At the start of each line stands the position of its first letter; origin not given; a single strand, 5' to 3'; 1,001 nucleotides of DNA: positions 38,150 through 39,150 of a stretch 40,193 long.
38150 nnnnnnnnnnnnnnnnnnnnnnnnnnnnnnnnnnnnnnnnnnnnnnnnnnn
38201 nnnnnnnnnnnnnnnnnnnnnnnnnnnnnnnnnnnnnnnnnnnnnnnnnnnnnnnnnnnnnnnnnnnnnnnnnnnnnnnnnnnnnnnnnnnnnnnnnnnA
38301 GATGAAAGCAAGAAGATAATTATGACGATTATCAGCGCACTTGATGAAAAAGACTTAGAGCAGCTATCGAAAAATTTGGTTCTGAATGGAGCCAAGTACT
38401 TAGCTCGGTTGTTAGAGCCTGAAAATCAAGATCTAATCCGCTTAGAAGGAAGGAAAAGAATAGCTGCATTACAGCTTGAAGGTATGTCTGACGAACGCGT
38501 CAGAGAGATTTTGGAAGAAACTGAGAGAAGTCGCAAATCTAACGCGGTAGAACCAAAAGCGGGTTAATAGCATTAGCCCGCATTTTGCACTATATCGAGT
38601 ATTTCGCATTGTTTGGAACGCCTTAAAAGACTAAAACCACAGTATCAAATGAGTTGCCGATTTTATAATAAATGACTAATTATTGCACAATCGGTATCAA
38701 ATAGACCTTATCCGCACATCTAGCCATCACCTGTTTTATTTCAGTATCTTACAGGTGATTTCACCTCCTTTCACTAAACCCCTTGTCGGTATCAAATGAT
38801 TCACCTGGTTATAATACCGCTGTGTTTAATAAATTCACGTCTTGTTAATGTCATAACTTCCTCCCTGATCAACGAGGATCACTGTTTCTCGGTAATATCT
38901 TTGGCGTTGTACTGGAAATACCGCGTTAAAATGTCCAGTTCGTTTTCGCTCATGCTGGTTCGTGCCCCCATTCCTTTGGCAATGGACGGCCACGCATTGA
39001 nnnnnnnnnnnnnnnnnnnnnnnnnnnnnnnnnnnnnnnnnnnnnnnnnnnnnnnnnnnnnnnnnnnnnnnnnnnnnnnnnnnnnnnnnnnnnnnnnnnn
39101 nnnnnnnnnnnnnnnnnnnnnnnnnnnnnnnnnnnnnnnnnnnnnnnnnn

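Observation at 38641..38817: Prophage ends defined by 5-bp AATAC duplication and Mu-like L1/L2/L3 site spacing, but termini are not the canonical 5'-TG...CA-3'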

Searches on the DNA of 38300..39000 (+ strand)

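Call 7: search_dna_similar(query=window:38300-39000:+, collection=ecoli_genomes, mode=near, max_rows=40, rows=spread)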
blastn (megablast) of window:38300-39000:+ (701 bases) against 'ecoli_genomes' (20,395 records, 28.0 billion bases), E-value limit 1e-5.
Records with a match: 5424; places in all: 5708; records where one place covers at least 80% of the query: 0.
Genomes with a match: 5422 of 5426; with a place that covers at least 80% of the query: 0. Places per genome that has any: lowest 1, median 1, highest 5. On chromosomes: 5705 places; on plasmids: 3.
Best place of each record, by identity: >=99% 2466; 95-99% 2835; 90-95% 4; 80-90% 69; 60-80% 50.
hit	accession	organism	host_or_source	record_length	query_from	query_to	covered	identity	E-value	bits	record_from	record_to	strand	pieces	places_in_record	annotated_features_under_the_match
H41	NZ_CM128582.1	Escherichia coli strain 600029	Homo sapiens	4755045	1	514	73%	100.0%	0e+0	950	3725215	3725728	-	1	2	transcriptional regulator | SgrR family transcriptional regulator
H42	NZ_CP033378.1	Escherichia coli strain L73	goose anus swab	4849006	514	701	27%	100.0%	3e-92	348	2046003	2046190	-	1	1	torY: NapC/NirT family cytochrome c | torZ: trimethylamine N-oxide reductase TorZ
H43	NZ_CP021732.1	Escherichia coli strain AR_0114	missing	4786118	514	701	27%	100.0%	3e-92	348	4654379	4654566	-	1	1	torY: NapC/NirT family cytochrome c | torZ: trimethylamine N-oxide reductase TorZ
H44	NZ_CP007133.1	Escherichia coli O145:H28 str. RM12761 strain RM12761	ice cream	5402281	514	701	27%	100.0%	3e-92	348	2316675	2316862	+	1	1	torY: NapC/NirT family cytochrome c | torZ: trimethylamine N-oxide reductase TorZ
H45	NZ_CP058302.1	Escherichia coli strain AH65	chicken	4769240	514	701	27%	100.0%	3e-92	348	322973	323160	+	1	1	torY: NapC/NirT family cytochrome c | torZ: trimethylamine N-oxide reductase TorZ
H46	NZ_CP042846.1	Escherichia coli strain JME64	not applicable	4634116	514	701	27%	100.0%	3e-92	348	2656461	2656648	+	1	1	torY: NapC/NirT family cytochrome c | torZ: trimethylamine N-oxide reductase TorZ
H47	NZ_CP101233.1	Escherichia coli strain EC21Z-137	Homo sapiens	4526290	514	701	27%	100.0%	3e-92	348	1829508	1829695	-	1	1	NapC/NirT family cytochrome c | torZ: trimethylamine N-oxide reductase TorZ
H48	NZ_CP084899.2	Escherichia coli strain W3110-P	laboratory experiment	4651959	514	701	27%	100.0%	3e-92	348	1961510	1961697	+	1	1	torY: NapC/NirT family cytochrome c | torZ: trimethylamine N-oxide reductase TorZ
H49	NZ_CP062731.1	Escherichia coli O157:H7 strain Z1768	Bovine Faeces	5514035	514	701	27%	100.0%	3e-92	348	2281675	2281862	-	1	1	torY: NapC/NirT family cytochrome c | torZ: trimethylamine N-oxide reductase TorZ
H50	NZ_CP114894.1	Escherichia coli strain CM19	not applicable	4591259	514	701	27%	100.0%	3e-92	348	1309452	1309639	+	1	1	torY: NapC/NirT family cytochrome c | torZ: trimethylamine N-oxide reductase TorZ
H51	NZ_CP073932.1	Escherichia coli strain MB57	Poultry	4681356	514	701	27%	100.0%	3e-92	348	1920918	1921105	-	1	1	torY: NapC/NirT family cytochrome c | torZ: trimethylamine N-oxide reductase TorZ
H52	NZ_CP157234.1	Escherichia coli strain 2024CK-00474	Homo sapiens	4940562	514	701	27%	100.0%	3e-92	348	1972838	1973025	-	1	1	torY: NapC/NirT family cytochrome c | torZ: trimethylamine N-oxide reductase TorZ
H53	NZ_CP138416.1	Escherichia coli strain 39EVA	Homo sapiens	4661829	514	701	27%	100.0%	3e-92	348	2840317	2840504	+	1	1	torY: NapC/NirT family cytochrome c | torZ: trimethylamine N-oxide reductase TorZ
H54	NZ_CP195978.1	Escherichia coli strain I4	Raw wastewater influent sample from the ...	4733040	514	701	27%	100.0%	3e-92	348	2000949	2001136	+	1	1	torY: NapC/NirT family cytochrome c | torZ: trimethylamine N-oxide reductase TorZ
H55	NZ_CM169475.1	Escherichia coli strain MARGA_4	Homo sapiens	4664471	514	701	27%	100.0%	3e-92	348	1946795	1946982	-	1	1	torY: NapC/NirT family cytochrome c | torZ: trimethylamine N-oxide reductase TorZ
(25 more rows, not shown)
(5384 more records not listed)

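Call 9: search_dna_similar(query=window:38480-38812:+, collection=ecoli_genomes, mode=near, max_rows=60, rows=spread)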
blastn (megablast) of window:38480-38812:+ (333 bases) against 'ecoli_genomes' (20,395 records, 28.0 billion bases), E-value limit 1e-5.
Records with a match: 234; places in all: 284; records where one place covers at least 80% of the query: 130.
Genomes with a match: 233 of 5426; with a place that covers at least 80% of the query: 130. Places per genome that has any: lowest 1, median 1, highest 4. On chromosomes: 283 places; on plasmids: 1.
Best place of each record, by identity: >=99% 9; 95-99% 7; 90-95% 79; 80-90% 139.
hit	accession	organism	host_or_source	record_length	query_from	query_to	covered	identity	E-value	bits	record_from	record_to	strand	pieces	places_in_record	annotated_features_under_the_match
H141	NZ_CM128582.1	Escherichia coli strain 600029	Homo sapiens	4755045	1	333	100%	100.0%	3e-173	616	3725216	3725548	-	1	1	transcriptional regulator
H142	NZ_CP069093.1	Escherichia coli strain TOE17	Homo sapiens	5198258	1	333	100%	99.7%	1e-171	610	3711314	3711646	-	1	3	transcriptional regulator | citD: citrate lyase acyl carrier protein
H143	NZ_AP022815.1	Escherichia coli strain JE86-ST05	Homo sapiens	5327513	1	333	100%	99.4%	6e-170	604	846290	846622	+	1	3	XRE family transcriptional regulator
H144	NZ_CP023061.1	Escherichia coli strain FORC_069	Homo sapiens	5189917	4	333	99%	81.7%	3e-69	270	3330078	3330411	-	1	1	hypothetical protein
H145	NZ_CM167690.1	Escherichia coli strain NCCP 13905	Homo sapiens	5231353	4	333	99%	81.7%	3e-69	270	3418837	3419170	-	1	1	hypothetical protein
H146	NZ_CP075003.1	Escherichia coli strain 6817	Homo sapiens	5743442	1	332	100%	80.7%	1e-63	252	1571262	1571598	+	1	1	hypothetical protein | SDR family oxidoreductase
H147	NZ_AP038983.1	Escherichia coli O103:H2 strain CEC12044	Homo sapiens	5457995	1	332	100%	80.7%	1e-63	252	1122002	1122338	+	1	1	hypothetical protein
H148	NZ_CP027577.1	Escherichia coli strain 2013C-4225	Homo sapiens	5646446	1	332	100%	80.6%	1e-63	252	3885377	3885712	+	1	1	hypothetical protein | DUF333 domain-containing protein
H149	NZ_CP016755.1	Escherichia coli strain FORC_044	Homo sapiens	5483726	1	332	100%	80.6%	1e-63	252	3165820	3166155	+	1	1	hypothetical protein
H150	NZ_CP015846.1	Escherichia coli O157:H7 strain FRIK2069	Bos taurus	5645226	1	332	100%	80.6%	1e-63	252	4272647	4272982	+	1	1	hypothetical protein | dcuC: C4-dicarboxylate transporter DcuC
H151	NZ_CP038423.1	Escherichia coli O157:H7 strain 7409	bovine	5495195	1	332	100%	80.6%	1e-63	252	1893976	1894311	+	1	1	hypothetical protein | glycoside hydrolase family 25 protein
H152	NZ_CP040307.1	Escherichia coli strain F1 E4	cattle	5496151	1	332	100%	80.6%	1e-63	252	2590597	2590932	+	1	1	hypothetical protein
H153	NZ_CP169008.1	Escherichia coli strain UTAK-13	Veal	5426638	1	332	100%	80.6%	1e-63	252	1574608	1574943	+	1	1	hypothetical protein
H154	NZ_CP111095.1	Escherichia coli strain TW14588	Lactuca sativa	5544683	1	332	100%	80.6%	1e-63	252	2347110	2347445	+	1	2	hypothetical protein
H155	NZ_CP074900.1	Escherichia coli strain 10_253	Homo sapiens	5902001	1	332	100%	80.6%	1e-63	252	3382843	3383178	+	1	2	hypothetical protein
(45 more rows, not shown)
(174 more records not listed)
